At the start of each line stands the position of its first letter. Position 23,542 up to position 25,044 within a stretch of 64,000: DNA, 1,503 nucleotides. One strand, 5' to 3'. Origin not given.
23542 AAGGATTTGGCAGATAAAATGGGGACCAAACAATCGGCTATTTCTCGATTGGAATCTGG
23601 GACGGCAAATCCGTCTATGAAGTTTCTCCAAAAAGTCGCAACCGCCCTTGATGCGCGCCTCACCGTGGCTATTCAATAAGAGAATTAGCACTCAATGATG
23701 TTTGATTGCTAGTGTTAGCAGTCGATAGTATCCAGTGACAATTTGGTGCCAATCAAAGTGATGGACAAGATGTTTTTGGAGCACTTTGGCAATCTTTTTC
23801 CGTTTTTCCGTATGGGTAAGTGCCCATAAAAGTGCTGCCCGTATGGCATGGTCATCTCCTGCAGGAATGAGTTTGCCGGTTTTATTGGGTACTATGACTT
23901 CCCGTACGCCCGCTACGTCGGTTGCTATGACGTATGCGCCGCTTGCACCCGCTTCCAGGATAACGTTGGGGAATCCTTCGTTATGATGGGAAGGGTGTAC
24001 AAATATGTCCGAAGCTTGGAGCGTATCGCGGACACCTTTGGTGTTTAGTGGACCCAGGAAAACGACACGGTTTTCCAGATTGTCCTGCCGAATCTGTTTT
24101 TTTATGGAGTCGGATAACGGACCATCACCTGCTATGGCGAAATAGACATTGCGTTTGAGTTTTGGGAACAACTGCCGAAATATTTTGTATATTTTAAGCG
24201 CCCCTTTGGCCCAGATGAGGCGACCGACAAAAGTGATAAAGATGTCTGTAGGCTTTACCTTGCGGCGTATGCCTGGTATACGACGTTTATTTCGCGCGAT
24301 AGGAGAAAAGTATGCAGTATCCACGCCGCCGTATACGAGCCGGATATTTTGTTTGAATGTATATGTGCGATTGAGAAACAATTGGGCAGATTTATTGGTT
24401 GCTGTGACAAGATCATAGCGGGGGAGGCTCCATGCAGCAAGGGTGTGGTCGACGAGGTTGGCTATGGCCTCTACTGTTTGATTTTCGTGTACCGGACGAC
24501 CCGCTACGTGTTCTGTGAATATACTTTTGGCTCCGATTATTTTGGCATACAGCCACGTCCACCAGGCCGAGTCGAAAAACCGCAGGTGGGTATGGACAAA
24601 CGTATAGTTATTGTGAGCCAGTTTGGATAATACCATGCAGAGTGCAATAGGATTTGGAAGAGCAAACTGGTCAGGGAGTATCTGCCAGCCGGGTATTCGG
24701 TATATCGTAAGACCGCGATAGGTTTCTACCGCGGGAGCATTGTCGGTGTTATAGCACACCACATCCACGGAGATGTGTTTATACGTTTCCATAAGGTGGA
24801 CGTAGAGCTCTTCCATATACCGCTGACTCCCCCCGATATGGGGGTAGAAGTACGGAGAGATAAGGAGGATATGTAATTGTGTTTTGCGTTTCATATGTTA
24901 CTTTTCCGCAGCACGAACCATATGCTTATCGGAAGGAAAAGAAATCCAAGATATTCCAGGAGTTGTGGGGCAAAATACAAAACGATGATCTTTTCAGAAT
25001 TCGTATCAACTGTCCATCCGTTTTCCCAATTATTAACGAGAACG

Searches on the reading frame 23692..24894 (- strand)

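Call 28: search_protein_families(library=pfam, proteins=[window:23692-24894:-], max_evalue=0.00001)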
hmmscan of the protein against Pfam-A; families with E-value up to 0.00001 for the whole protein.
window:23692-24894:- (400 aa): 5 families
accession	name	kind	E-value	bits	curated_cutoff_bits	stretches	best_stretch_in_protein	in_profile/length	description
PF00534.26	Glycos_transf_1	-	1e-36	126.5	26.4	1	214-370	12-167/172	Glycosyl transferases group 1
PF13692.12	Glyco_trans_1_4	-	1e-29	104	27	1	220-360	4-141/142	Glycosyl transferases group 1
PF13439.12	Glyco_transf_4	-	2.5e-14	54.1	28.5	1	20-194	1-169/170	Glycosyltransferase Family 4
PF13579.12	Glyco_trans_4_4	-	1.8e-08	35.3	29.7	1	21-185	1-153/158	Glycosyl transferase 4-like domain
PF13524.12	Glyco_trans_1_2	-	1.6e-07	31.8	25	1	241-386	4-139/144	Glycosyl transferase-like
